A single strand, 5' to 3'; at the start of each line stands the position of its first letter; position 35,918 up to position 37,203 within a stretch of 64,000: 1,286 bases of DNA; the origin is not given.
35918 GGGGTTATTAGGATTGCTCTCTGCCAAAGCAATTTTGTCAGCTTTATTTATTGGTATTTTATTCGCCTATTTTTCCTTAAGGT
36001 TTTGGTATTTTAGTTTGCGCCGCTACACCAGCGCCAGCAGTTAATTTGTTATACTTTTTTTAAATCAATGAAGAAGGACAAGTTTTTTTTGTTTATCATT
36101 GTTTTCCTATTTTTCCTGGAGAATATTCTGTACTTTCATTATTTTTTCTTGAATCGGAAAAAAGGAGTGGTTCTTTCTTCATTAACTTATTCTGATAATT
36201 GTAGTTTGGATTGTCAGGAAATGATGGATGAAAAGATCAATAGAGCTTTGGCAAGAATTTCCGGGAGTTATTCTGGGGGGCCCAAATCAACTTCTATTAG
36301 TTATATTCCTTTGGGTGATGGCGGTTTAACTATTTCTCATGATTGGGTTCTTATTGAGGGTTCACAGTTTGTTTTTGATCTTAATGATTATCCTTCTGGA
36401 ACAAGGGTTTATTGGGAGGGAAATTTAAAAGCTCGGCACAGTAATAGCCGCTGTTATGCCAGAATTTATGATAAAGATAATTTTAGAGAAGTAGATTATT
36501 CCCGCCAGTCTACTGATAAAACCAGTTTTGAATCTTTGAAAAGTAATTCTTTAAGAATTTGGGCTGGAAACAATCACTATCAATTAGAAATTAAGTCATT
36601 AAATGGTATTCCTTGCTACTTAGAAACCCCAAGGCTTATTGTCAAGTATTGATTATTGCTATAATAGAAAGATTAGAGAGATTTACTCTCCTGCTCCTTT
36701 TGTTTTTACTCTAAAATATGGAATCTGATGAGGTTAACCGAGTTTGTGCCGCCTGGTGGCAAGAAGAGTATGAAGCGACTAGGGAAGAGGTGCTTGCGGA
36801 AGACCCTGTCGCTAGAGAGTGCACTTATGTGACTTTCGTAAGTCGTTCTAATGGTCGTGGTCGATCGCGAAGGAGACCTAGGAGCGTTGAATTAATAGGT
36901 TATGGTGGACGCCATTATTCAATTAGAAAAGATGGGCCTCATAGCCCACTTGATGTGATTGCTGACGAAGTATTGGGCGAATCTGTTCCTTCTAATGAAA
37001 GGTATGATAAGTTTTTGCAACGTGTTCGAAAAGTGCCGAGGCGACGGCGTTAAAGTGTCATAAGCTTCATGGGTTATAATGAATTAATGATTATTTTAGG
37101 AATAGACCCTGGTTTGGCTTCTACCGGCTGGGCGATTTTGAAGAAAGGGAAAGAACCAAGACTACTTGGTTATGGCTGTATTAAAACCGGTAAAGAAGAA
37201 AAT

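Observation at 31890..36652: ABC-2 exporter with duplicated permease pairs (A-B-A'-B') plus an exported accessory protein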

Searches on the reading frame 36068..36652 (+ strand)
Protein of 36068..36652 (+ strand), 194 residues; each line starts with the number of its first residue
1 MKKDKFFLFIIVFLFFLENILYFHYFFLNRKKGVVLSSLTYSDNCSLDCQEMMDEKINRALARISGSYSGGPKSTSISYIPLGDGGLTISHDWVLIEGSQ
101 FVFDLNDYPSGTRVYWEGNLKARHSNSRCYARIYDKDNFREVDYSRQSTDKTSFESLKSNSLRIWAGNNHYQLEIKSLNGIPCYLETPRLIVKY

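Call 3: search_protein_families(library=pfam, proteins=[window:36068-36652:+], max_evalue=0.1)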
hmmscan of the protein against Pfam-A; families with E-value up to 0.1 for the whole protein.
window:36068-36652:+ (194 aa): 0 families

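Call 4: search_protein_families(library=ncbifam, proteins=[window:36068-36652:+], max_evalue=0.1)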
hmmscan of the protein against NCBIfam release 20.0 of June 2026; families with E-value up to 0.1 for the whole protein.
window:36068-36652:+ (194 aa): 0 families

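Call 17: find_homologous_proteins(query=window:36068-36652:+, max_evalue=0.01)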
Query window:36068-36652:+ (194 aa): 49 proteins with E <= 0.01 among 114 candidates.
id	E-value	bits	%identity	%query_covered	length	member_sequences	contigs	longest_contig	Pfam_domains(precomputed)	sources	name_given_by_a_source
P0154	5.1e-123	426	99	96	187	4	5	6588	-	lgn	-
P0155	6.2e-78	279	65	100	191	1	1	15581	-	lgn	-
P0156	3.7e-68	247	60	100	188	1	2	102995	-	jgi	-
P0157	5.4e-68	247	62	97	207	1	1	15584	-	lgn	-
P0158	4.3e-63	231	56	95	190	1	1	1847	-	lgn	-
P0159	1.2e-62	229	58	95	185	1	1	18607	-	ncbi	ncbi:MAG: hypothetical protein ABID04_01710 [Patescibacteria group bacterium]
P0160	3.5e-62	228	54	91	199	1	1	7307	-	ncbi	-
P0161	2.6e-61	225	57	91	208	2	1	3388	-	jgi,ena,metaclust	metaclust:\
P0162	1.7e-59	219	54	99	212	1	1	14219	-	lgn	-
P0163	5.5e-58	214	54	91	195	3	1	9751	-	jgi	-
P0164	5.6e-58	214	61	82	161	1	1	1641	-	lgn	-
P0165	1.1e-57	213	56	89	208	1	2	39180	-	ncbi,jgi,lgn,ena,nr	ncbi:MAG: hypothetical protein ABH867_04700 [Patescibacteria group bacterium]|nr:hypothetical protei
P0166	8.9e-57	210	49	97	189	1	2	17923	-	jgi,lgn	-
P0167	1.0e-55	207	52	99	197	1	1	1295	-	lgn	-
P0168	8.1e-55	204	51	99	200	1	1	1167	-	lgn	-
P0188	5.9e-44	168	45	99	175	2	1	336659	-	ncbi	ncbi:MAG: hypothetical protein ABIB61_04740 [Candidatus Shapirobacteria bacterium]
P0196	2.1e-39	154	44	79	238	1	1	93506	-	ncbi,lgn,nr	ncbi:MAG: hypothetical protein JW991_02440 [Candidatus Pacebacteria bacterium]|nr:hypothetical prote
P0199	1.1e-37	148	47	77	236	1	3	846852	-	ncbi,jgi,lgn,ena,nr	ncbi:MAG TPA: hypothetical protein VMW41_03300 [Candidatus Bathyarchaeia archaeon]|nr:hypothetical p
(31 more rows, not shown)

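Call 19: find_encoding_contigs(protein=P0156, flank=7000, max_places=2)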
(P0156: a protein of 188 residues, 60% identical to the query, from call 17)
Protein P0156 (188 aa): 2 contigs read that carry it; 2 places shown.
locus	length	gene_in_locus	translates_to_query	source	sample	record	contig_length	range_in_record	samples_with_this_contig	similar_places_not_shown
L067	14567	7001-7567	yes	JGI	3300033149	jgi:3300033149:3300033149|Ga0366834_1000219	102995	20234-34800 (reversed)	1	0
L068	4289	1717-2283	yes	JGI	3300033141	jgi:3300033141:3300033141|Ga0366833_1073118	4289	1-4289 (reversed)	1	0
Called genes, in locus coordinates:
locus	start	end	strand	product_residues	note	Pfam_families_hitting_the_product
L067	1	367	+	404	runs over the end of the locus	PF04055:Radical_SAM, PF13353:Fer4_12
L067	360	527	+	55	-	-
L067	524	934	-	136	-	PF00583:Acetyltransf_1, PF13673:Acetyltransf_10, PF13508:Acetyltransf_7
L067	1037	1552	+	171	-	PF02075:RuvC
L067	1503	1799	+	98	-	-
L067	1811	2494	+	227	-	-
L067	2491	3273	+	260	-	PF00702:Hydrolase (faint), PF05116:S6PP (faint), PF08282:Hydrolase_3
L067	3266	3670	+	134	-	-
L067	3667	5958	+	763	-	PF01326:PPDK_N, PF00391:PEP-utilizers, PF02896:PEP-utilizers_C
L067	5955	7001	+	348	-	PF03952:Enolase_N, PF00113:Enolase_C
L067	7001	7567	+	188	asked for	-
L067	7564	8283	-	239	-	PF00300:His_Phos_1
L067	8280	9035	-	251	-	PF00590:TP_methylase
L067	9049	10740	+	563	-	PF01841:Transglut_core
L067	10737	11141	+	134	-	PF04020:Phage_holin_4_2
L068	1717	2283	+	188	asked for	-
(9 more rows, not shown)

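Call 20: find_encoding_contigs(protein=P0199, flank=7000, max_places=2)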
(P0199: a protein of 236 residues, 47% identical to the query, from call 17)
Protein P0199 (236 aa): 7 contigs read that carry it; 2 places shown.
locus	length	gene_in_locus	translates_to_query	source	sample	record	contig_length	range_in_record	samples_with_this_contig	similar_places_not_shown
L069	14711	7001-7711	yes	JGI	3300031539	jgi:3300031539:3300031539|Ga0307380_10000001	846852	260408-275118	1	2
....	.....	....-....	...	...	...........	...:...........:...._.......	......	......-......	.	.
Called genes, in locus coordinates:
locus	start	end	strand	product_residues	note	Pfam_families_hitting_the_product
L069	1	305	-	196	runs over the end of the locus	-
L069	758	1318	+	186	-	PF04008:Adenosine_kin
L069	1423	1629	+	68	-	PF01165:Ribosomal_S21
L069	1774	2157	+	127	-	PF02130:YbeY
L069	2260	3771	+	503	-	PF13177:DNA_pol3_delta2, PF00004:AAA, PF13401:AAA_22 (faint), PF22608:DNAX_ATPase_lid (weak), PF12169:DNA_pol3_gamma3, PF20964:DnaX_C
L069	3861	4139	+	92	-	PF02575:YbaB_DNA_bd (weak)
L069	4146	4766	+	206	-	PF21176:RecR_HhH, PF02132:RecR_ZnF (weak), PF01751:Toprim, PF13662:Toprim_4, PF21175:RecR_C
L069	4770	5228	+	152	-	-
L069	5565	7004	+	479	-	PF00133:tRNA-synt_1 (faint), PF01406:tRNA-synt_1e, PF09334:tRNA-synt_1g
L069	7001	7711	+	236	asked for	-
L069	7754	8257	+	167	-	-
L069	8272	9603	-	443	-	PF00092:VWA, PF13519:VWA_2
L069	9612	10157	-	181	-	-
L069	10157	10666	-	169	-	PF07963:N_methyl (weak)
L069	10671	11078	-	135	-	-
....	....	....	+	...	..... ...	-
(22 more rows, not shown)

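Call 21: find_encoding_contigs(protein=P0196, flank=7000, max_places=2)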
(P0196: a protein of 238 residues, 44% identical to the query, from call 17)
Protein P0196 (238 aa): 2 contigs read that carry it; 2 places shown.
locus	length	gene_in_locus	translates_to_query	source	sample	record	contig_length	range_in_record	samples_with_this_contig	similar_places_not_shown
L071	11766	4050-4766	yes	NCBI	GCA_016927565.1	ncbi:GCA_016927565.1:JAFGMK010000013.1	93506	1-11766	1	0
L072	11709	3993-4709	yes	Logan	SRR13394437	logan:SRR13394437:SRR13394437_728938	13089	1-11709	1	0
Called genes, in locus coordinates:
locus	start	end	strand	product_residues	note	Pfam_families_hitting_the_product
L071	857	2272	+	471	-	PF13353:Fer4_12, PF04055:Radical_SAM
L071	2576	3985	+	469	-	PF00133:tRNA-synt_1 (faint), PF01406:tRNA-synt_1e, PF09334:tRNA-synt_1g (weak)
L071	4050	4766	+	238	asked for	-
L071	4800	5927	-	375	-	PF05762:VWA_CoxE (weak), PF00092:VWA, PF13519:VWA_2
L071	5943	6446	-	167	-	-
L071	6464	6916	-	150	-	-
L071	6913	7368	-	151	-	PF07963:N_methyl (weak)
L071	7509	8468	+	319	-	PF01073:3Beta_HSD, PF01370:Epimerase, PF02719:Polysacc_synt_2 (faint), PF04321:RmlD_sub_bind, PF07993:NAD_binding_4 (faint), PF16363:GDP_Man_Dehyd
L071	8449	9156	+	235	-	-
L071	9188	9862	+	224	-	PF00072:Response_reg, PF00486:Trans_reg_C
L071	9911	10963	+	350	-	PF00512:HisKA, PF02518:HATPase_c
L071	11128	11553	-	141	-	-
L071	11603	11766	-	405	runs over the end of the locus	PF12704:MacB_PCD, PF02687:FtsX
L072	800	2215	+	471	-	PF13353:Fer4_12, PF04055:Radical_SAM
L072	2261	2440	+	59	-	-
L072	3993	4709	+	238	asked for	-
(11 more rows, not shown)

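Call 22: find_encoding_contigs(protein=P0188, flank=7000, max_places=2)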
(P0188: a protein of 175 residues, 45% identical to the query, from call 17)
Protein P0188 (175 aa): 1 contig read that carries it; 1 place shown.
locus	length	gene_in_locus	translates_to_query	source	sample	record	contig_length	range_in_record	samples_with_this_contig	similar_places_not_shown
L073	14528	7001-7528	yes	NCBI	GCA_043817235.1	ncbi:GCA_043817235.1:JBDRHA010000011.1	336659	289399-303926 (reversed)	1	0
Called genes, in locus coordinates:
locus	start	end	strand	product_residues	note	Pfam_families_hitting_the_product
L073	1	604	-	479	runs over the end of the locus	-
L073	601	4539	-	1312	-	PF13641:Glyco_tranf_2_3, PF00535:Glycos_transf_2, PF13632:Glyco_trans_2_3, PF13439:Glyco_transf_4, PF13579:Glyco_trans_4_4 (weak), PF20706:GT4-conflict, PF00534:Glycos_transf_1, PF13692:Glyco_trans_1_4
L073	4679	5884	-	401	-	PF09992:NAGPA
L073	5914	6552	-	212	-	PF07690:MFS_1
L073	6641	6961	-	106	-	-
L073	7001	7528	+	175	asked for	-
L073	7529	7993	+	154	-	PF03073:TspO_MBR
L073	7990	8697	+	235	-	PF08713:DNA_alkylation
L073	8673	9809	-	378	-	-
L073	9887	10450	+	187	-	PF00685:Sulfotransfer_1, PF13469:Sulfotransfer_3 (faint)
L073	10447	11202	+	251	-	PF02673:BacA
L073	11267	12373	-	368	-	PF03979:Sigma70_r1_1 (weak), PF00140:Sigma70_r1_2, PF04542:Sigma70_r2, PF04539:Sigma70_r3, PF04545:Sigma70_r4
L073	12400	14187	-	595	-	PF01807:Zn_ribbon_DnaG, PF08275:DNAG_N, PF01751:Toprim, PF13662:Toprim_4, PF13155:Toprim_2, PF10410:DnaB_bind (weak)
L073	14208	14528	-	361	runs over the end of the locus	PF01490:Aa_trans, PF03222:Trp_Tyr_perm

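Call 50: predict_structure(alignment_id=A3)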
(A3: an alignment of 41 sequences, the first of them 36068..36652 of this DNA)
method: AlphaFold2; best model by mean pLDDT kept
length: 194 residues; sequences in the alignment: 41
mean_pLDDT: 87.4   pTM: 0.63
mean pLDDT of the five models: 87.4, 86.3, 85.4, 85.4, 85.4
residues with pLDDT >= 90: 136; 70-90: 25; 50-70: 21; < 50: 12
segments of 3 or more residues with pLDDT < 50: 33-42
pLDDT, mean of each block of 10 residues (from residue 1): 86 97 86 47 61 73 57 84 97 98 94 97 97 98 98 98 94 98 98 96
secondary structure, 60 per line:
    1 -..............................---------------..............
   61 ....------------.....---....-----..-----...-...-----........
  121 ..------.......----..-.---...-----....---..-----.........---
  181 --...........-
elements in order: H2-31 H47-64 E77-81 E85-88 E101-103 E113-122 E129-135 E147-149 E155-158 E169-177 E183-193

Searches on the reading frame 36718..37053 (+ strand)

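Call 3: search_protein_families(library=pfam, proteins=[window:36718-37053:+], max_evalue=0.1)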
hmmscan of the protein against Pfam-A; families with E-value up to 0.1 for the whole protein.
window:36718-37053:+ (111 aa): 1 family
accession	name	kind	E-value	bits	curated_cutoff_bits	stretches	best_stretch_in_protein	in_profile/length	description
PF18407.7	GNAT_like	-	0.018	15.7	26.3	1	9-34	29-54/61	GCN5-related N-acetyltransferase like domain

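Call 4: search_protein_families(library=ncbifam, proteins=[window:36718-37053:+], max_evalue=0.1)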
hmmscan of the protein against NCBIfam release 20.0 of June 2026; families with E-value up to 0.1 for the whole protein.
window:36718-37053:+ (111 aa): 0 families
